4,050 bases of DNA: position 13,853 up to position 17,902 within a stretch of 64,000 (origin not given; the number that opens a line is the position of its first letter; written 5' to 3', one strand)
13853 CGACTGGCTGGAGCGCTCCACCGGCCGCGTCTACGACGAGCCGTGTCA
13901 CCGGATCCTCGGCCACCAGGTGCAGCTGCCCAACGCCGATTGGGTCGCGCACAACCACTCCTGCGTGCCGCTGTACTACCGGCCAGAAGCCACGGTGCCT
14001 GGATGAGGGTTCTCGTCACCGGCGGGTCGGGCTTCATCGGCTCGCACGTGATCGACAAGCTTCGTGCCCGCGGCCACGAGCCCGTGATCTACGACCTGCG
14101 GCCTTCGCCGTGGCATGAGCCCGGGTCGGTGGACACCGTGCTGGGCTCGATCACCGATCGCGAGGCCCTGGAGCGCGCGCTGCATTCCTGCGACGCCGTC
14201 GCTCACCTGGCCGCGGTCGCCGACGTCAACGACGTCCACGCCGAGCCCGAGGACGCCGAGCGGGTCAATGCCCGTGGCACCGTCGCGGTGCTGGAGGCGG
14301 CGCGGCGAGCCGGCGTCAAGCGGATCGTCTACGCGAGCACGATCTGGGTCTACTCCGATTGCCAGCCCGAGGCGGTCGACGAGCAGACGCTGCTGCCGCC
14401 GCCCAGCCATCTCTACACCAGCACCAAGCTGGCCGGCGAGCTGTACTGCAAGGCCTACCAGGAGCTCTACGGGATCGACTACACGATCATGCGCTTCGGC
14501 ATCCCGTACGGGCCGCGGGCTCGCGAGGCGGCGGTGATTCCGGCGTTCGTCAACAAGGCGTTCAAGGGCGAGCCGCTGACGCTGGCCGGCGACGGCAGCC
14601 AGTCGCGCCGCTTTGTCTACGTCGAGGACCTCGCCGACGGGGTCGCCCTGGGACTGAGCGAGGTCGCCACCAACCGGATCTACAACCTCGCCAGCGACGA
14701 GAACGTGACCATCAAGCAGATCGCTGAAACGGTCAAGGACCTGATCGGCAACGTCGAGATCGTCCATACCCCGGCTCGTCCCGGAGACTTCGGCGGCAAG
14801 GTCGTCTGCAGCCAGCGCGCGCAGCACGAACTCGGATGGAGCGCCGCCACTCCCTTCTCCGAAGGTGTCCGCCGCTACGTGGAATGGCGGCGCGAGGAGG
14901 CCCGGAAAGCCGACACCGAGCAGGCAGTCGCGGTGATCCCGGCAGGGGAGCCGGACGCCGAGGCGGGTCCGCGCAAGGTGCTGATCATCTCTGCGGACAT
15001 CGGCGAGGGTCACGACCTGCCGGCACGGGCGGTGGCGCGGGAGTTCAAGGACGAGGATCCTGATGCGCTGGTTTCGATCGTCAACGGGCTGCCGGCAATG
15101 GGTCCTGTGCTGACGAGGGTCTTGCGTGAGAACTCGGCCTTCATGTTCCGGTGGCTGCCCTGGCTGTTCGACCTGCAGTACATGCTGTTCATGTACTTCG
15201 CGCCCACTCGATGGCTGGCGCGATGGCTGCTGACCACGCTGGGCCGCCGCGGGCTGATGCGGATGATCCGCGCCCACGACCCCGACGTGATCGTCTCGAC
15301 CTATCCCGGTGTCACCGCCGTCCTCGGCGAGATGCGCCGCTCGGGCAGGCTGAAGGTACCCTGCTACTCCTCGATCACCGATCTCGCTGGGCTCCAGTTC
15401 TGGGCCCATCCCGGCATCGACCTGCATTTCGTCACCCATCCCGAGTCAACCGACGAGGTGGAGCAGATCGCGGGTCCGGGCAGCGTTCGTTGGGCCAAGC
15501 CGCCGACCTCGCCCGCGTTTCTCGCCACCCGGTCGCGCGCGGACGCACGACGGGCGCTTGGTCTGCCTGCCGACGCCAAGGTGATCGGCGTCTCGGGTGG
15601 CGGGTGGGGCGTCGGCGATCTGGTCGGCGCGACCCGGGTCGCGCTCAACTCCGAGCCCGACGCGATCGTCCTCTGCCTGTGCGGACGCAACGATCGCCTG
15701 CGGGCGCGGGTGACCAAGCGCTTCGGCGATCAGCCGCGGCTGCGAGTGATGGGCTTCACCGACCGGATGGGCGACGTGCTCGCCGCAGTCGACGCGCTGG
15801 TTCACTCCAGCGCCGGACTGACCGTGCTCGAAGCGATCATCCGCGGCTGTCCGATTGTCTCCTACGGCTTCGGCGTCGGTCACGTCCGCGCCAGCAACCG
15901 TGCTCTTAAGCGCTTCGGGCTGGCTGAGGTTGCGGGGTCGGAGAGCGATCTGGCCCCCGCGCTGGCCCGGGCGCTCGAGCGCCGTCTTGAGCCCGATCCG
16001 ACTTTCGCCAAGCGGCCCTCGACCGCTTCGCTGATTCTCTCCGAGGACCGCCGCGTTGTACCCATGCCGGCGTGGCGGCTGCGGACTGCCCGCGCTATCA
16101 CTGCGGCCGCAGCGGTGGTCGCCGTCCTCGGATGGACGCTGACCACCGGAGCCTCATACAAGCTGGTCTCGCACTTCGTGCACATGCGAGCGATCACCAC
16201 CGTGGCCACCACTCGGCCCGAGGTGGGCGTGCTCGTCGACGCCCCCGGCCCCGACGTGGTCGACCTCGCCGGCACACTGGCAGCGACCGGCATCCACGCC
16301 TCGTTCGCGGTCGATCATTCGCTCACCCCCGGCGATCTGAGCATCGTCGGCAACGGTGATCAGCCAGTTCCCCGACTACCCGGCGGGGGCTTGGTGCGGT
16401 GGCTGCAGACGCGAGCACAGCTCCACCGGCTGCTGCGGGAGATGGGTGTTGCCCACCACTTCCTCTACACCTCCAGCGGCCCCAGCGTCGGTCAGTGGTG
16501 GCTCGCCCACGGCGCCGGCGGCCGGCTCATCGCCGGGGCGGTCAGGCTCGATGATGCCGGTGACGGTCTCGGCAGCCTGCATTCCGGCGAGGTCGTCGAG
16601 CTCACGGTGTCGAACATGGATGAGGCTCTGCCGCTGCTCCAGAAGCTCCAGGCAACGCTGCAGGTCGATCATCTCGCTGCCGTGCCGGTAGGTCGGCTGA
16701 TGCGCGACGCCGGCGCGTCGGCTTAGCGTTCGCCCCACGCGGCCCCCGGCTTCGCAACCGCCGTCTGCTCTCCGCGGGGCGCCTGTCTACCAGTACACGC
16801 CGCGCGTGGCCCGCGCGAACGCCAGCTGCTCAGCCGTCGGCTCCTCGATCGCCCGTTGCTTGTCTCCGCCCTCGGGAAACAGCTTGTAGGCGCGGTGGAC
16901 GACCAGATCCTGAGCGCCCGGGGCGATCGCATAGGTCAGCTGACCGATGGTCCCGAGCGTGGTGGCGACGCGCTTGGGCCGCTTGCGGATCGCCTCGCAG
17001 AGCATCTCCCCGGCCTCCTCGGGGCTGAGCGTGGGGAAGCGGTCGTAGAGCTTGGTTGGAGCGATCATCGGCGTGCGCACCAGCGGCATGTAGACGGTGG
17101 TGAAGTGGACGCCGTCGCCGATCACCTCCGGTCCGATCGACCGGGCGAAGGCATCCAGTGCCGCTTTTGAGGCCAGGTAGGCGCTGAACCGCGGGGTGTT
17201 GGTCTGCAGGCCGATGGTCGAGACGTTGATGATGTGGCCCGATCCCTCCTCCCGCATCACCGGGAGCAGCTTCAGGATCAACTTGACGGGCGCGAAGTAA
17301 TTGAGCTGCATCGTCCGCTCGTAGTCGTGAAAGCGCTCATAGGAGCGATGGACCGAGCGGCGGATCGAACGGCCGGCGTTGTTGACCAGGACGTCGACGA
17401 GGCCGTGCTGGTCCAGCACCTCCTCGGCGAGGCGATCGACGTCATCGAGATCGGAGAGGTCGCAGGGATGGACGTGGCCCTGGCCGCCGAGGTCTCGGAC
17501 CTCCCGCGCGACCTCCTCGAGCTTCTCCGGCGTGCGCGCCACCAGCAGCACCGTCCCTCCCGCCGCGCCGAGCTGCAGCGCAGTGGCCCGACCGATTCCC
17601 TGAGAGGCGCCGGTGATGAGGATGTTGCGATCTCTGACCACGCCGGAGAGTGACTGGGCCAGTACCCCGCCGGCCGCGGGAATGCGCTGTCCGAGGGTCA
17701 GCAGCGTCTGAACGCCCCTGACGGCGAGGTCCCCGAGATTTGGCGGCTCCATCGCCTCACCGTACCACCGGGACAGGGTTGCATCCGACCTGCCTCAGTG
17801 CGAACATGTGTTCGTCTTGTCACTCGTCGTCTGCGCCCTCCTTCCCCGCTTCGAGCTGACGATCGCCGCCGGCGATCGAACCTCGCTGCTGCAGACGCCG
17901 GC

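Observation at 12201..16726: Candidate undescribed amino-glycolipid pathway: deacetylase, DegT aminotransferase and an epimerase::GT28::pseudo-deacetylase fusion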

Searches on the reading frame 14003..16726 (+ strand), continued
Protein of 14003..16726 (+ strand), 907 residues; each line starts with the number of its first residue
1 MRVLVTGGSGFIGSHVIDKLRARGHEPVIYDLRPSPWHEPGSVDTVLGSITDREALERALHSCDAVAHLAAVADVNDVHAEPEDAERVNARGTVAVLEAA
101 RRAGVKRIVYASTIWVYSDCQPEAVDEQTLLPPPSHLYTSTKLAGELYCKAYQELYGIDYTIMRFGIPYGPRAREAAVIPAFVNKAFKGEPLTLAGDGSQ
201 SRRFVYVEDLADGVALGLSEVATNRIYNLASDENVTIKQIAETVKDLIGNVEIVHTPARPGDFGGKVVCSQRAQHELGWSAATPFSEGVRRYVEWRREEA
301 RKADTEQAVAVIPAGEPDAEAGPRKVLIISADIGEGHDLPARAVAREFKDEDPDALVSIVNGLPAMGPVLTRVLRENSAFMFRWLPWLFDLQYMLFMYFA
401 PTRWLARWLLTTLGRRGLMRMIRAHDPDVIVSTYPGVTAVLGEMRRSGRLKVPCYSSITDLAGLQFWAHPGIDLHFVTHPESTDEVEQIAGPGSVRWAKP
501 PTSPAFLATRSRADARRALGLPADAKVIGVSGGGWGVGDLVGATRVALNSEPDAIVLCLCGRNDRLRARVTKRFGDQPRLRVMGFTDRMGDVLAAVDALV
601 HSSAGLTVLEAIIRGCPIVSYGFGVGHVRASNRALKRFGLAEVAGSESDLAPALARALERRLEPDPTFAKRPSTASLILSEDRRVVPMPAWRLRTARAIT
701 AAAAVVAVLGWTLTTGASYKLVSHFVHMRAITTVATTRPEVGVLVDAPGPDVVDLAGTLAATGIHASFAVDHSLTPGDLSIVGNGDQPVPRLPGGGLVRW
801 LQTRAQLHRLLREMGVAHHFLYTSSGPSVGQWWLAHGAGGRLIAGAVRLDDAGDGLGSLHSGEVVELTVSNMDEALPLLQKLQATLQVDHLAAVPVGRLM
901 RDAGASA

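Call 67: find_homologous_proteins(query=P0231, region=1-641, max_evalue=1e-30)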
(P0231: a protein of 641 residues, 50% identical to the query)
Query P0231, residues 1-641 (641 aa): 598 proteins with E <= 1e-30 among 8000 candidates; the best 120 are listed.
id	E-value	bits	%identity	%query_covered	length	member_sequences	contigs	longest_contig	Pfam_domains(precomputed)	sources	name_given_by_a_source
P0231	0.0e+0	1494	100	100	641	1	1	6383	PF04321.24,PF16363.12,PF02719.22,PF05368.20,PF01073.26,PF07993.19,PF13460.13,PF01041.24,PF01370.28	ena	-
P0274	0.0e+0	1138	74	100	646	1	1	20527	PF04321.24,PF16363.12,PF02719.22,PF05368.20,PF01073.26,PF07993.19,PF13460.13,PF01041.24,PF01370.28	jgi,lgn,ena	-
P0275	0.0e+0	1058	67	100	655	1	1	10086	PF04321.24,PF16363.12,PF02719.22,PF01073.26,PF07993.19,PF13460.13,PF01041.24,PF01370.28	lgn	-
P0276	1.1e-286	970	62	99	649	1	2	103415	PF04321.24,PF16363.12,PF02719.22,PF01073.26,PF07993.19,PF13460.13,PF01041.24,PF01370.28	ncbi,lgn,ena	-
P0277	5.6e-279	945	60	99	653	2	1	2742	PF04321.24,PF16363.12,PF02719.22,PF01073.26,PF07993.19,PF13460.13,PF01041.24,PF01370.28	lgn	-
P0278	3.8e-187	642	55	82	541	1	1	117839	PF04321.24,PF16363.12,PF02719.22,PF01073.26,PF07993.19,PF13460.13,PF01041.24,PF01370.28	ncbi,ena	-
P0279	7.3e-184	631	46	100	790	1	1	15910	PF04321.24,PF16363.12,PF02719.22,PF01073.26,PF07993.19,PF13460.13,PF01041.24,PF01370.28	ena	-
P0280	2.6e-182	626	46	100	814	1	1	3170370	PF04321.24,PF16363.12,PF02719.22,PF01073.26,PF07993.19,PF13460.13,PF01041.24,PF01370.28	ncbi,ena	-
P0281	8.8e-175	601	47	97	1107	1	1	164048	PF04321.24,PF16363.12,PF02719.22,PF01073.26,PF07993.19,PF13460.13,PF06925.18,PF01041.24,PF01370.28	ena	-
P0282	1.1e-172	594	50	91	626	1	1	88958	PF04321.24,PF16363.12,PF02719.22,PF01073.26,PF07993.19,PF13460.13,PF01041.24,PF01370.28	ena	-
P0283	2.2e-159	550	49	84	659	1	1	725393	PF04321.24,PF16363.12,PF02719.22,PF01073.26,PF07993.19,PF13460.13,PF01041.24,PF01370.28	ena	-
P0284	3.9e-149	516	51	74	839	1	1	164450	PF04321.24,PF16363.12,PF02719.22,PF01073.26,PF07993.19,PF13460.13,PF06925.18,PF01041.24,PF01370.28,PF13692.13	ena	-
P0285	4.9e-149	516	50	78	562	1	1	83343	PF04321.24,PF16363.12,PF02719.22,PF01073.26,PF07993.19,PF13460.13,PF01041.24,PF01370.28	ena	-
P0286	1.7e-141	491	62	50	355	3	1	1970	PF01041.24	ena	-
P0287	7.4e-141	489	61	50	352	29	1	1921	PF01041.24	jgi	-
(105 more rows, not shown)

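Call 68: find_encoding_contigs(protein=P0281, flank=6000, max_places=2)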
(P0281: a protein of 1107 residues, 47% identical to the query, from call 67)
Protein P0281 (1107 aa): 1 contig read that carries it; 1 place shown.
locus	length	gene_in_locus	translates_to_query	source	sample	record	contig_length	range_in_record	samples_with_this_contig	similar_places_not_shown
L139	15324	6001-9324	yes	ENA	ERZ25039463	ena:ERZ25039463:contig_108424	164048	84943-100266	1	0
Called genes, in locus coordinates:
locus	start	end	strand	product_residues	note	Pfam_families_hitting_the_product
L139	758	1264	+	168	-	-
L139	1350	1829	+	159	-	PF24463:DUF7577 (faint)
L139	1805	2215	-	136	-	PF00005:ABC_tran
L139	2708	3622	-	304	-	PF00528:BPD_transp_1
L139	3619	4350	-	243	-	PF00528:BPD_transp_1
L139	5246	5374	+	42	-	-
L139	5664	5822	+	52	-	-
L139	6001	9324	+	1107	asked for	PF01041:DegT_DnrJ_EryC1, PF01073:3Beta_HSD, PF01370:Epimerase, PF02719:Polysacc_synt_2, PF04321:RmlD_sub_bind, PF16363:GDP_Man_Dehyd, PF13460:NAD_binding_10, PF07993:NAD_binding_4, +1 more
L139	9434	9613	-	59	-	-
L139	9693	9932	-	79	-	PF00210:Ferritin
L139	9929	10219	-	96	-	PF00210:Ferritin, PF02915:Rubrerythrin (weak)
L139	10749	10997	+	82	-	-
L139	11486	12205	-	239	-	PF16870:OxoGdeHyase_C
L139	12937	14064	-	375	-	PF00676:E1_dh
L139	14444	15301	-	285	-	PF00198:2-oxoacid_dh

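Call 69: find_encoding_contigs(protein=P0276, flank=6000, max_places=2)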
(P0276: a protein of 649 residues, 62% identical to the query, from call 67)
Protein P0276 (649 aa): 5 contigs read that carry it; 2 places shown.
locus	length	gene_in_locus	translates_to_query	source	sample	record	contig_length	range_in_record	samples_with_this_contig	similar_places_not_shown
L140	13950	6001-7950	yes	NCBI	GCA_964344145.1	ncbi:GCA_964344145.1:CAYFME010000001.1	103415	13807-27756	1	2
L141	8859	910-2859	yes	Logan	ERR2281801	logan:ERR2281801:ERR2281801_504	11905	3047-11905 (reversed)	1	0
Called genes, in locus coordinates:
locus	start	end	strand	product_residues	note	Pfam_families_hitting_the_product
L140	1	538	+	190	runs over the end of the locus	PF10099:RskA_C (weak)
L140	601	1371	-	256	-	-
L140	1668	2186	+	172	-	PF22665:WHD_DUF6293 (weak), PF20803:PaaX_M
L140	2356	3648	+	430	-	PF01210:NAD_Gly3P_dh_N (faint), PF02558:ApbA (weak), PF02737:3HCDH_N (faint), PF03446:NAD_binding_2 (faint), PF03721:UDPG_MGDP_dh_N, PF03807:F420_oxidored (faint), PF00984:UDPG_MGDP_dh, PF03720:UDPG_MGDP_dh_C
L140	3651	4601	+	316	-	PF01073:3Beta_HSD, PF01370:Epimerase, PF02719:Polysacc_synt_2, PF04321:RmlD_sub_bind, PF05368:NmrA, PF13460:NAD_binding_10, PF16363:GDP_Man_Dehyd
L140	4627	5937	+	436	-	PF03446:NAD_binding_2, PF03721:UDPG_MGDP_dh_N, PF00984:UDPG_MGDP_dh, PF03720:UDPG_MGDP_dh_C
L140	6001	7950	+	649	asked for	PF01041:DegT_DnrJ_EryC1, PF01073:3Beta_HSD, PF01370:Epimerase, PF02719:Polysacc_synt_2, PF04321:RmlD_sub_bind, PF07993:NAD_binding_4, PF16363:GDP_Man_Dehyd, PF13460:NAD_binding_10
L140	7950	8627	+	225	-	PF02585:PIG-L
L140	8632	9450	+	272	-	PF00551:Formyl_trans_N, PF02911:Formyl_trans_C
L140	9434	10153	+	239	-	PF13641:Glyco_tranf_2_3 (weak), PF00535:Glycos_transf_2, PF10111:Glyco_tranf_2_2 (faint)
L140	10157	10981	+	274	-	PF03102:NeuB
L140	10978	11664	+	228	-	PF02348:CTP_transf_3, PF12804:NTP_transf_3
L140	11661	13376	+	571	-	PF00664:ABC_membrane (weak), PF00005:ABC_tran, PF13304:AAA_21 (faint), PF02463:SMC_N (weak)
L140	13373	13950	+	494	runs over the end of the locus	-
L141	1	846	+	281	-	?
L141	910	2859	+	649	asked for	PF01041:DegT_DnrJ_EryC1, PF01073:3Beta_HSD, PF01370:Epimerase, PF02719:Polysacc_synt_2, PF04321:RmlD_sub_bind, PF07993:NAD_binding_4, PF16363:GDP_Man_Dehyd, PF13460:NAD_binding_10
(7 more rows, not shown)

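Call 71: find_encoding_contigs(protein=P0280, flank=7000, max_places=1)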
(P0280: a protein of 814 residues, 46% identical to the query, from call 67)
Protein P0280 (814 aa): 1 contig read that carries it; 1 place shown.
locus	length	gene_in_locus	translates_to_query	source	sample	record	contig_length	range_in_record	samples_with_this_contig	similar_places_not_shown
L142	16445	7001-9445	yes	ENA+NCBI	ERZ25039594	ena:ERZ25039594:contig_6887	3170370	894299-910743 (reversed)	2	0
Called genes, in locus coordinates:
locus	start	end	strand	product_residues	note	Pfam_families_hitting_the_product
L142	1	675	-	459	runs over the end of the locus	PF00155:Aminotran_1_2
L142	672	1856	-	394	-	PF04055:Radical_SAM, PF06968:BATS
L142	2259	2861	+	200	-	-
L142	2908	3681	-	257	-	PF00378:ECH_1, PF16113:ECH_2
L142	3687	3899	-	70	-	PF00364:Biotin_lipoyl, PF25917:BSH_RND (faint), PF25919:BSH_CusB (weak), PF25973:BSH_CzcB (faint), PF26077:BSH_Fcp1 (faint), PF25984:BSH_YknX (faint)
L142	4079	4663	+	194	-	PF00535:Glycos_transf_2 (weak)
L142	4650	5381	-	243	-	PF00440:TetR_N, PF02909:TetR_C_1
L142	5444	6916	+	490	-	PF05977:MFS_3 (weak), PF00083:Sugar_tr (weak), PF07690:MFS_1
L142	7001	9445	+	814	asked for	PF01041:DegT_DnrJ_EryC1, PF01073:3Beta_HSD, PF01370:Epimerase, PF02719:Polysacc_synt_2, PF04321:RmlD_sub_bind, PF13460:NAD_binding_10, PF16363:GDP_Man_Dehyd, PF07993:NAD_binding_4 (weak)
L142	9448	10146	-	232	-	PF01522:Polysacc_deac_1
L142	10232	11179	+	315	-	PF05653:Mg_trans_NIPA (faint), PF00892:EamA (weak)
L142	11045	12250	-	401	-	PF06925:MGDG_synth, PF04101:Glyco_tran_28_C (weak), PF00534:Glycos_transf_1, PF13692:Glyco_trans_1_4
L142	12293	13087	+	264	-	PF01553:Acyltransferase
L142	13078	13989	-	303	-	PF00753:Lactamase_B, PF23023:Anti-Pycsar_Apyc1 (weak)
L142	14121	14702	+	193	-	PF00106:adh_short (faint), PF13561:adh_short_C2 (faint)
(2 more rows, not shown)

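Call 72: find_encoding_contigs(protein=P0274, flank=7000, max_places=1)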
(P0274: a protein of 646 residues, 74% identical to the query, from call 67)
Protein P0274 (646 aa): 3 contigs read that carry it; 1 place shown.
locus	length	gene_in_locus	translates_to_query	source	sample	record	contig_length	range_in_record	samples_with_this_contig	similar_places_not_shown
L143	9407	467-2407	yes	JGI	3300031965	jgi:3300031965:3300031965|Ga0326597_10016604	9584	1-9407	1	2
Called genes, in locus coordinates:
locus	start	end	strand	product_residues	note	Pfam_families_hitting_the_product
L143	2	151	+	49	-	?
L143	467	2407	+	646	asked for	PF01041:DegT_DnrJ_EryC1, PF01073:3Beta_HSD, PF01370:Epimerase, PF02719:Polysacc_synt_2, PF04321:RmlD_sub_bind, PF13460:NAD_binding_10, PF16363:GDP_Man_Dehyd, PF07993:NAD_binding_4, +1 more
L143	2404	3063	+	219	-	PF02585:PIG-L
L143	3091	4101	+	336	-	PF13439:Glyco_transf_4, PF00534:Glycos_transf_1, PF13692:Glyco_trans_1_4, PF13524:Glyco_trans_1_2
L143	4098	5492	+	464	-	PF13489:Methyltransf_23, PF08241:Methyltransf_11, PF08242:Methyltransf_12, PF13649:Methyltransf_25, PF13847:Methyltransf_31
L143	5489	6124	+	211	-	PF02353:CMAS (weak), PF05175:MTS, PF13489:Methyltransf_23, PF06325:PrmA, PF13847:Methyltransf_31, PF08241:Methyltransf_11, PF08242:Methyltransf_12, PF13649:Methyltransf_25, +2 more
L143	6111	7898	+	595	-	PF00664:ABC_membrane, PF00005:ABC_tran, PF02463:SMC_N (faint)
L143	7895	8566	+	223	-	PF02348:CTP_transf_3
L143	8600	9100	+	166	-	PF13419:HAD_2 (faint), PF08282:Hydrolase_3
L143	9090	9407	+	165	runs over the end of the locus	?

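Call 73: find_encoding_contigs(protein=P0283, flank=7000, max_places=1)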
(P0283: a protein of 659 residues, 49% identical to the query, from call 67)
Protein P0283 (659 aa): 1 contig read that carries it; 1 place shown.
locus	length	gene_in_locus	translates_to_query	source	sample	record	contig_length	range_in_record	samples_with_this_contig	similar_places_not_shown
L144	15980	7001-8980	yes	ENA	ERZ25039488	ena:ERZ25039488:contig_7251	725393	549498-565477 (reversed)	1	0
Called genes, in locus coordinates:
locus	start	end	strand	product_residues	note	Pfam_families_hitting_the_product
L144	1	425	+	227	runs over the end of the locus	-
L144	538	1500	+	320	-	PF03706:LPG_synthase_TM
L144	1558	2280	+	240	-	PF00106:adh_short, PF08659:KR (weak), PF13561:adh_short_C2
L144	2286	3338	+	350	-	PF02547:Queuosine_synth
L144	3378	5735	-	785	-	PF00884:Sulfatase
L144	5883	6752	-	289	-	PF05711:TylF, PF13578:Methyltransf_24 (weak)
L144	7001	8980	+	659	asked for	PF01041:DegT_DnrJ_EryC1, PF01073:3Beta_HSD, PF01370:Epimerase, PF02719:Polysacc_synt_2, PF04321:RmlD_sub_bind, PF16363:GDP_Man_Dehyd, PF13460:NAD_binding_10, PF07993:NAD_binding_4 (weak)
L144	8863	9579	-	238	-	PF01522:Polysacc_deac_1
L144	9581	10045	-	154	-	PF13692:Glyco_trans_1_4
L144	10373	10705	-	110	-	-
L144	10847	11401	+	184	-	PF11139:SfLAP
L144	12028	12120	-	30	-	-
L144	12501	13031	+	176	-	PF04542:Sigma70_r2, PF08281:Sigma70_r4_2, PF04545:Sigma70_r4 (weak)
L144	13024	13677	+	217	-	-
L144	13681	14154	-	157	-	-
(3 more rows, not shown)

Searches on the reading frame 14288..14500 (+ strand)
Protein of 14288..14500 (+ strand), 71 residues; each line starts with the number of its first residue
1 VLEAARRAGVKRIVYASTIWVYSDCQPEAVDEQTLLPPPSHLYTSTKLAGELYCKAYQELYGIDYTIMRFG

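Call 78: search_solved_structures(query=window:14288-14500:+, max_evalue=1, show_alignments=5)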
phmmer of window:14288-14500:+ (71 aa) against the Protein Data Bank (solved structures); distinct sequences matched with E-value up to 1: 64 (the best 60 are shown).
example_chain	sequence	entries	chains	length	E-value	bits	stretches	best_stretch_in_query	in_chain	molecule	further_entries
5z75_A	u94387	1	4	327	7.5e-08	35.7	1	2-70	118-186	Artificial L-threonine 3-dehydrogenase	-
7ys8_A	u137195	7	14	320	1.1e-06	32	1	2-65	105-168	UDP-glucose 4-epimerase | UDP-glucose 4-epimerase along with EC 5.1.3.2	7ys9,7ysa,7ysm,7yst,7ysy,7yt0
3aw9_A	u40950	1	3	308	1.1e-06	32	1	2-70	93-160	NAD-dependent epimerase/dehydratase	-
3icp_A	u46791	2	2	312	1.1e-06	32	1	2-70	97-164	NAD-dependent epimerase/dehydratase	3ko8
5z76_A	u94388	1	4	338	1.2e-06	31.9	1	2-70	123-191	Artificial L-threonine 3-dehydrogenase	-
2yy7_A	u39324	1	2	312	1.3e-06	31.7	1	2-70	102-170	L-threonine dehydrogenase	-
2p5u_A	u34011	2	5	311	2.1e-06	31.1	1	1-71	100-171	UDP-glucose 4-epimerase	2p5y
5u4q_A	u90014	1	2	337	3.6e-06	30.4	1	2-70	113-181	dTDP-glucose 4,6-dehydratase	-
7epr_A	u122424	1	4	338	3.9e-06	30.3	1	2-70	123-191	L-threonine 3-dehydrogenase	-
7cgv_A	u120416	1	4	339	7.9e-06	29.3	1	2-70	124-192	Artificial L-threonine 3-dehydrogenase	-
3wmw_A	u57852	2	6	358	1.7e-05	28.2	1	2-70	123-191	NAD dependent epimerase/dehydratase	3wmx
7eps_A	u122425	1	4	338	3e-05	27.4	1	2-70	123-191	L-threonine 3-dehydrogenase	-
1r6d_A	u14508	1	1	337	4.4e-05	26.9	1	2-69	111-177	TDP-glucose-4,6-dehydratase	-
3a1n_A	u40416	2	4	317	4.9e-05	26.8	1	2-70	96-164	NDP-sugar epimerase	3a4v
3ehe_A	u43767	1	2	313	6.1e-05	26.5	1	1-70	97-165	UDP-glucose 4-epimerase (GalE-1)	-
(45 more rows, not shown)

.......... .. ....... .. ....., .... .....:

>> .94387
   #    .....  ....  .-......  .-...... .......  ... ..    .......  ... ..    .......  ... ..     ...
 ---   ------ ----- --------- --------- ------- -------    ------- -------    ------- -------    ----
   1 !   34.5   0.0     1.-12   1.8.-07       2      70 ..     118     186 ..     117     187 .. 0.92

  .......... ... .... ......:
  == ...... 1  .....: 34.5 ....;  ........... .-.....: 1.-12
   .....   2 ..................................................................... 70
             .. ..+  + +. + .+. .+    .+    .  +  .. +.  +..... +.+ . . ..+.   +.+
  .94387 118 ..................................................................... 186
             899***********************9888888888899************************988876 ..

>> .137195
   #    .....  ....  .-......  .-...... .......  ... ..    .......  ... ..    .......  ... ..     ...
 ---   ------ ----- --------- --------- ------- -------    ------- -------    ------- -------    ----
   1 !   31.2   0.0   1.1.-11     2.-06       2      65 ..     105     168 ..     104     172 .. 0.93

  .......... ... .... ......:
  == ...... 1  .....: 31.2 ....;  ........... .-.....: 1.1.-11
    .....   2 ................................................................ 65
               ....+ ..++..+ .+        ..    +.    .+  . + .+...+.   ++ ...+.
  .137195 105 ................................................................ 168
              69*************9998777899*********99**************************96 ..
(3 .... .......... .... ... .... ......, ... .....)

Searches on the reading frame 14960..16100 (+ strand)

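Call 12: search_protein_families(library=pfam, proteins=[window:14960-16100:+], max_evalue=10)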
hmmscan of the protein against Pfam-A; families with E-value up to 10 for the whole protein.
window:14960-16100:+ (380 aa): 4 families
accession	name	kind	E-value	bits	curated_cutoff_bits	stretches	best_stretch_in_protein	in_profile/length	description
PF06925.17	MGDG_synth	-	1.1e-11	45.6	25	1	19-168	2-153/169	Monogalactosyldiacylglycerol (MGDG) synthase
PF13692.12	Glyco_trans_1_4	-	8.7e-07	29.7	27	1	231-338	29-139/142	Glycosyl transferases group 1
PF00534.26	Glycos_transf_1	-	0.0017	18.3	26.4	1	234-341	46-158/172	Glycosyl transferases group 1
PF13439.12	Glyco_transf_4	-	0.011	16.2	28.5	1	81-134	46-98/170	Glycosyltransferase Family 4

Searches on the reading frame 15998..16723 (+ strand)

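Call 12: search_protein_families(library=pfam, proteins=[window:15998-16723:+], max_evalue=10)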
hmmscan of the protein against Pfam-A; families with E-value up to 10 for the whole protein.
window:15998-16723:+ (242 aa): 1 family
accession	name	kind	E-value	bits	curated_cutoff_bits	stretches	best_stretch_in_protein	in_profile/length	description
PF10329.14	DUF2417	-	0.24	11.3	25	1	14-63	23-67/234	Region of unknown function (DUF2417)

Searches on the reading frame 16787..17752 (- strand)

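Call 10: search_protein_families(library=pfam, proteins=[window:16787-17752:-], max_evalue=0.001)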
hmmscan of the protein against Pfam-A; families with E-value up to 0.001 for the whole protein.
window:16787-17752:- (321 aa): 5 families
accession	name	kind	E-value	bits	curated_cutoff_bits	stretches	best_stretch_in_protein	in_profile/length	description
PF00106.31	adh_short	-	5.4e-45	153.7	26.6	1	43-232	2-189/195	short chain dehydrogenase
PF13561.12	adh_short_C2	-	1.5e-31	110.3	27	1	48-235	1-186/236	Enoyl-(Acyl carrier protein) reductase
PF08659.16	KR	-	2.1e-09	38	22.6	1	44-205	3-162/180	KR domain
PF13460.12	NAD_binding_10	-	2.5e-05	24.7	27.2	1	48-202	1-130/184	NAD(P)H-binding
PF01370.27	Epimerase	-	6.5e-05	22.9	20.9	1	44-130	1-76/240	NAD dependent epimerase/dehydratase family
